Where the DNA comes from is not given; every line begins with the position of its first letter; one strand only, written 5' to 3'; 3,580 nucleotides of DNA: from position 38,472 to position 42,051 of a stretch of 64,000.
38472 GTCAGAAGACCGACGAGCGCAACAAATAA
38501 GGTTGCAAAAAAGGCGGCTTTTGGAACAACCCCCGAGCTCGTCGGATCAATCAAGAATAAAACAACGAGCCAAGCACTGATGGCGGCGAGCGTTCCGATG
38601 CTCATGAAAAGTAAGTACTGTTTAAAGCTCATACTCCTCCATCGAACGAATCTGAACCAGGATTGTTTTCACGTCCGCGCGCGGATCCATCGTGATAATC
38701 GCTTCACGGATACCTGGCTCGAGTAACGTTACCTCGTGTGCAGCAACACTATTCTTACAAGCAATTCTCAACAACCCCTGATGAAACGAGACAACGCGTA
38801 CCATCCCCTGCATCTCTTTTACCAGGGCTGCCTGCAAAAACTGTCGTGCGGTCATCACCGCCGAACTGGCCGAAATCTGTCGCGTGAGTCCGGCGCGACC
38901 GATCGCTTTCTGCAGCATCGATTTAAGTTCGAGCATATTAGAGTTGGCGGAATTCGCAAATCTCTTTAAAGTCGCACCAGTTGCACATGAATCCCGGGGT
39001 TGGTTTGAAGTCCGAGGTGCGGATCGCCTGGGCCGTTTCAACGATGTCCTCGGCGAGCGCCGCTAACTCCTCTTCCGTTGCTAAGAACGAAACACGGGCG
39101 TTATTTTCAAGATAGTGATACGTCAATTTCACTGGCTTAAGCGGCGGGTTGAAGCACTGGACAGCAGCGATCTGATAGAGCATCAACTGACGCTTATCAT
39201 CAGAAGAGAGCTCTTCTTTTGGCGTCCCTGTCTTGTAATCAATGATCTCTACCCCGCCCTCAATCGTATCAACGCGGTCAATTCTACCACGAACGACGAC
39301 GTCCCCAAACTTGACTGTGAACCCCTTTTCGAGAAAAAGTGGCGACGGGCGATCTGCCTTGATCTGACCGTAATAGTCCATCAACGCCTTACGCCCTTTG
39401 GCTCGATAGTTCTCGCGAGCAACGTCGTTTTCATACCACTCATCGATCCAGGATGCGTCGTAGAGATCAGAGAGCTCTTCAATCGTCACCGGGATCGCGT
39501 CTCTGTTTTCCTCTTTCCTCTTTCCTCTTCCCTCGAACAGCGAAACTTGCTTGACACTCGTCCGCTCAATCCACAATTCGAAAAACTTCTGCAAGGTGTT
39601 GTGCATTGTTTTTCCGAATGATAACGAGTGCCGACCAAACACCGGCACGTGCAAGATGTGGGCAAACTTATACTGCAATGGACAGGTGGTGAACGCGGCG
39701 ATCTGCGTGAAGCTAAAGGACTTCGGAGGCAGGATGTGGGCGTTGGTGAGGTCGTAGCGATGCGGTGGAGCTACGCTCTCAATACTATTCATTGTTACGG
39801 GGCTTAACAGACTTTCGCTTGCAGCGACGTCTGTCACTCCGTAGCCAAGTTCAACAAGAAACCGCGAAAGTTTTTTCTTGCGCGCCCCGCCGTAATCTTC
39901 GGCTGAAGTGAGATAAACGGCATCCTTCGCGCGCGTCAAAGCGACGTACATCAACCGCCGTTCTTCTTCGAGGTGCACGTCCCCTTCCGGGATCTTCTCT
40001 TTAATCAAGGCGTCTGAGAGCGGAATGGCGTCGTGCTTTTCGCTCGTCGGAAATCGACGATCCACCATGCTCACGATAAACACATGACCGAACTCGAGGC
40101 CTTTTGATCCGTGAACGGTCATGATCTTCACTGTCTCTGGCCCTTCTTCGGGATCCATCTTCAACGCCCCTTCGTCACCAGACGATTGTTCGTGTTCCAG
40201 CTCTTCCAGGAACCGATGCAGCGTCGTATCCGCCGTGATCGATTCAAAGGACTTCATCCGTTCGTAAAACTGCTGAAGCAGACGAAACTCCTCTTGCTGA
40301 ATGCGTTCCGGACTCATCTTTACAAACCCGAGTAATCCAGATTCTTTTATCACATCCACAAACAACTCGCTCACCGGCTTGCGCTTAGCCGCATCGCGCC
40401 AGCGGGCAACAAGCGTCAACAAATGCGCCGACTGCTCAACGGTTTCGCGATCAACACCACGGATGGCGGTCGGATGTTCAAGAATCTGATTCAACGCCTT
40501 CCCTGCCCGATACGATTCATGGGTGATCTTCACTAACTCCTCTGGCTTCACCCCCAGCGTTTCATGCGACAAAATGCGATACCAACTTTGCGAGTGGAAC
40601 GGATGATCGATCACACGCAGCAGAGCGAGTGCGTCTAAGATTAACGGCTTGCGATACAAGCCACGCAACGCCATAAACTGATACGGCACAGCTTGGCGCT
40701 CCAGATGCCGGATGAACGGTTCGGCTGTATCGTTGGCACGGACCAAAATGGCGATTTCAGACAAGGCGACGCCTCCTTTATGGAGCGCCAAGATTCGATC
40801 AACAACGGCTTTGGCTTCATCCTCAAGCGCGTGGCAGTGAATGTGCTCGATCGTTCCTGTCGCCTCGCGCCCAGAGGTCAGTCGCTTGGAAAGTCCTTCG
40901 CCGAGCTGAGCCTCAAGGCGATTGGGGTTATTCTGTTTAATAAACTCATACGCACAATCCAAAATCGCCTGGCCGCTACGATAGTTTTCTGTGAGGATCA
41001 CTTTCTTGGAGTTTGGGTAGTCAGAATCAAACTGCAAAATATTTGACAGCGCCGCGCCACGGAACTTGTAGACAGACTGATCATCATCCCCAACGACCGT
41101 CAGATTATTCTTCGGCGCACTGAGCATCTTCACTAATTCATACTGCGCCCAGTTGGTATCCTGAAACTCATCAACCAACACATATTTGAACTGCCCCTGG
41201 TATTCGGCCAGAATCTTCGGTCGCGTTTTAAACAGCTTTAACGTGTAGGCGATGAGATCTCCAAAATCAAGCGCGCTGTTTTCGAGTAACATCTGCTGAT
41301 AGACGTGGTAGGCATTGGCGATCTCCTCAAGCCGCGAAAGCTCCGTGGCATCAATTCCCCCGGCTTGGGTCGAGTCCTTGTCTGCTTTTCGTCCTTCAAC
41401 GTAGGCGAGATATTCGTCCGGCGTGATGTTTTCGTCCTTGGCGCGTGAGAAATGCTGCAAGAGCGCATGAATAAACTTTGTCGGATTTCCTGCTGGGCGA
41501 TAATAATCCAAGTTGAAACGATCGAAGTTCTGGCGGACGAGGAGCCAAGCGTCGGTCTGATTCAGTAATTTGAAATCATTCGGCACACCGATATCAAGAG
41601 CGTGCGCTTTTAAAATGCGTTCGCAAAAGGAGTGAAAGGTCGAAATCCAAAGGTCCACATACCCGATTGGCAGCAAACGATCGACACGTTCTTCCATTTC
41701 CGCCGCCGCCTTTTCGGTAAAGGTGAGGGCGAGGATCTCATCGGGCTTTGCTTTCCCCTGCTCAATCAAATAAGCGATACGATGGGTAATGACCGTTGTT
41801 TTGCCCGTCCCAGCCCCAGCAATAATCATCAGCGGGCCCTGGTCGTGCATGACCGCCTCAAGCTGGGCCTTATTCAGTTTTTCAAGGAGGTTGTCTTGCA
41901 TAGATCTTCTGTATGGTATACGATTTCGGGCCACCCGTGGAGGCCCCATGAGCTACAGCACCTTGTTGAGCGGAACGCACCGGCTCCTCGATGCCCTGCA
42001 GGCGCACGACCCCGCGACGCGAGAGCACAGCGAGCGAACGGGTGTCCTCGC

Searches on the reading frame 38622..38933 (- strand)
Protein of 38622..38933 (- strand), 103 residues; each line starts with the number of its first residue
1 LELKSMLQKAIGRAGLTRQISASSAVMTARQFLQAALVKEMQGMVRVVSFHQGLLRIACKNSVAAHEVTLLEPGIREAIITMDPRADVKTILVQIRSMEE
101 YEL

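Call 26: search_protein_families(library=pfam, proteins=[window:38622-38933:-], max_evalue=0.01)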
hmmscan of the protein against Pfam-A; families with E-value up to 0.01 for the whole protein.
window:38622-38933:- (103 aa): 1 family
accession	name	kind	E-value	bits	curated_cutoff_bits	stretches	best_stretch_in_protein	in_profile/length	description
PF05258.17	DciA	-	0.00013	22.6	24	1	18-91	13-87/89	Dna[CI] antecedent, DciA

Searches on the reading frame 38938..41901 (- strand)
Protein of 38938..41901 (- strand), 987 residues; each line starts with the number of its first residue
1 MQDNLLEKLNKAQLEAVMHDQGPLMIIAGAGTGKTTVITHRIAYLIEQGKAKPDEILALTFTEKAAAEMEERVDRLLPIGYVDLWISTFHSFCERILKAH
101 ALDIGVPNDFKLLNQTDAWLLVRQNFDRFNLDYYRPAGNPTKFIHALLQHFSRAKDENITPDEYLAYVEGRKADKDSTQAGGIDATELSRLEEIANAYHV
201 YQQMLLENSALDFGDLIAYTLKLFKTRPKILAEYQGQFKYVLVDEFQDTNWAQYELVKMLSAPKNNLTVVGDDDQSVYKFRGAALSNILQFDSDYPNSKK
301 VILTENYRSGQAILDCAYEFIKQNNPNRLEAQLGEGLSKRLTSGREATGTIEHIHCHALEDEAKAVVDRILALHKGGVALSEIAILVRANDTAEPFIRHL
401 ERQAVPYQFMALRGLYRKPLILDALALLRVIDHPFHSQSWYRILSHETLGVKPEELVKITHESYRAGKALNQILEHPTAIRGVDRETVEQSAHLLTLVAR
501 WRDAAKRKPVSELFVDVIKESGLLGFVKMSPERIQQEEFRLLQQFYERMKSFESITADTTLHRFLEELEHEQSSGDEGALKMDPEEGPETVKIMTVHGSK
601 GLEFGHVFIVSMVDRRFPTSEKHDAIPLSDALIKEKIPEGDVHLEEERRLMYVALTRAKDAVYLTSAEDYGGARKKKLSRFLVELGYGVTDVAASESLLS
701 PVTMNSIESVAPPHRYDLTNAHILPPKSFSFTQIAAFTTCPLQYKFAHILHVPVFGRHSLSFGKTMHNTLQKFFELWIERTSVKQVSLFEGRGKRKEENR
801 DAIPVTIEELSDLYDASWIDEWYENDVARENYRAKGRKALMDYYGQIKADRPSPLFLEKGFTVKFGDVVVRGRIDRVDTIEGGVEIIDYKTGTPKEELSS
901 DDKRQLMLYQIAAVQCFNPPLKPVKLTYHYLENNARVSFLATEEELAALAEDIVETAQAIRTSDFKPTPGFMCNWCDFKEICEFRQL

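Call 12: find_related_loci(query=window:38938-41901:-, collection=genome_contigs, flank=10000)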
Query window:38938-41901:- (987 aa) in genome_contigs; peptide patterns used: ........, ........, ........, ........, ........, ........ (x = any residue, [..] = any of these).
599 stretches matched a pattern (row limit reached: there are more); 584 encode a relative of the query (tblastn E <= 1e-3); the best 80 are kept; 80 distinct loci.
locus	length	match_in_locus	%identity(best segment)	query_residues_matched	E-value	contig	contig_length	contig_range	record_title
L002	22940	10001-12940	73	1-986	0e+0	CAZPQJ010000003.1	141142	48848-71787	MAG TPA_asm: uncultured Gammaproteobacteria bacterium isolate SRP342105_co1_419 genome assembly, contig: NODE_136_length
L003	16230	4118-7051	57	3-986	0e+0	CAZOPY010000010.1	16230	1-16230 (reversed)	MAG TPA_asm: uncultured Gammaproteobacteria bacterium isolate SRP193066_co2_426 genome assembly, contig: NODE_1895_lengt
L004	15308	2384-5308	56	5-985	0e+0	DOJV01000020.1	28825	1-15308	MAG TPA_asm: Candidatus Uhrbacteria bacterium isolate UBA12432 contig_2279, whole genome shotgun sequence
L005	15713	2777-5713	55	1-985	0e+0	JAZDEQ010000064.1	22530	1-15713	MAG: Candidatus Uhrbacteria bacterium isolate MEGAHIT-group-0.159 k141_1749316, whole genome shotgun sequence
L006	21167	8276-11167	53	13-987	0e+0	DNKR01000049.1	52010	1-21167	MAG TPA_asm: Candidatus Uhrbacteria bacterium isolate UBA9568 contig_3876, whole genome shotgun sequence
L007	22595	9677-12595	54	3-985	0e+0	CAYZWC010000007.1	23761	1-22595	MAG TPA_asm: uncultured Gammaproteobacteria bacterium isolate SRP141376_co1_229 genome assembly, contig: NODE_4666_lengt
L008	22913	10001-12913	52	3-987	0e+0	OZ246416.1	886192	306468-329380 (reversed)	MAG: uncultured Gammaproteobacteria bacterium isolate binchicken_co266_193 genome assembly, chromosome: 1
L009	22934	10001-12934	51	3-984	0e+0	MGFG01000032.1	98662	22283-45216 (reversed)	MAG: Candidatus Uhrbacteria bacterium RIFOXYC2_FULL_47_19 rifoxyc2_full_scaffold_78, whole genome shotgun sequence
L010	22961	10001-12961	51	1-985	0e+0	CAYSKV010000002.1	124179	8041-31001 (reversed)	MAG TPA_asm: uncultured Gammaproteobacteria bacterium isolate binchicken_co154_6 genome assembly, contig: NODE_93_length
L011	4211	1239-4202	52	3-985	0e+0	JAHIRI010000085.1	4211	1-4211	MAG: Patescibacteria group bacterium isolate MM_PC_MetaG.mb.12 MM_PC_MetaG.mb.12_k141_1895287, whole genome shotgun sequ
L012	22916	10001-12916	51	5-985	0e+0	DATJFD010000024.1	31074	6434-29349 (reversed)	MAG TPA_asm: Candidatus Binatia bacterium isolate SMAG_U15450 k141_95220, whole genome shotgun sequence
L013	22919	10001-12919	50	3-985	0e+0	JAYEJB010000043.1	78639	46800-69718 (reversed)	MAG: Patescibacteria group bacterium isolate MAG175 MAG175_43, whole genome shotgun sequence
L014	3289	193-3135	50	6-984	0e+0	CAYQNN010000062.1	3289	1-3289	MAG TPA_asm: uncultured Candidatus Saccharibacteria bacterium isolate SRP214966_co5_352 genome assembly, contig: NODE_38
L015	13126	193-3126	50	4-985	0e+0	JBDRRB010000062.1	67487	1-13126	MAG: bacterium isolate MEGAHIT-group-2.75 k141_1004943, whole genome shotgun sequence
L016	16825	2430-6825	51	6-985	0e+0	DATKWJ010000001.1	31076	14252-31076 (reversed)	MAG TPA_asm: Patescibacteria group bacterium isolate SMAG_U14160 k141_2752555, whole genome shotgun sequence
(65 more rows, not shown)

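Call 58: search_protein_families(library=phrogs, proteins=[L002:8899-9834:+], max_evalue=0.01)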
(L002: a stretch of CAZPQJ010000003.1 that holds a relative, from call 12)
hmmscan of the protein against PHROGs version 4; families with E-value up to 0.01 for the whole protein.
L002:8899-9834:+ (312 aa): 0 families

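Call 59: search_protein_families(library=padloc, proteins=[window:38938-41901:-], max_evalue=0.01)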
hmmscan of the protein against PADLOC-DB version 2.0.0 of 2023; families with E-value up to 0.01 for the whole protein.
window:38938-41901:- (987 aa): 73 families (the best 25 are shown)
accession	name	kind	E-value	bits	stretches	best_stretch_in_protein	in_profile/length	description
PDLC00114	GajB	-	2e-98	328.6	1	4-686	3-630/635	UrvD helicase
PDLC03802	RTasHel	-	3.6e-98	328.1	2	7-451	4-379/675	DRT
PDLC00132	GajB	-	1.3e-83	279.7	1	8-685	3-623/625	UrvD helicase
PDLC00117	GajB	-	8.2e-70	233.9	3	184-417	165-387/604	UrvD helicase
PDLC00103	GajB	-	9.9e-62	207.7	1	8-670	16-580/612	UrvD helicase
PDLC00107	GajB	-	3.8e-60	202.1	3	186-407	163-373/587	UrvD helicase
PDLC00127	GajB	-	1.3e-55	187.1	3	188-409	152-366/594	UrvD helicase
PDLC00130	GajB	-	3.4e-44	149.1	3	197-405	165-361/589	UrvD helicase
PDLC00119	GajB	-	3.9e-42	143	2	24-316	18-295/565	UrvD helicase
PDLC00123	GajB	-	3.3e-41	139.5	3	189-408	129-333/540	UrvD helicase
PDLC00121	GajB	-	6.5e-41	138.5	2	9-408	6-361/565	UrvD helicase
PDLC00104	GajB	-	6.9e-38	128.7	2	13-329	7-257/574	UrvD helicase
PDLC00110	GajB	-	6e-37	125.5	3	211-330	244-370/725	UrvD helicase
PDLC00134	GajB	-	5.9e-36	122.5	1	8-405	16-375/431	UrvD helicase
PDLC00116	GajB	-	6.6e-36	122.1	3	211-390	133-301/557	UrvD helicase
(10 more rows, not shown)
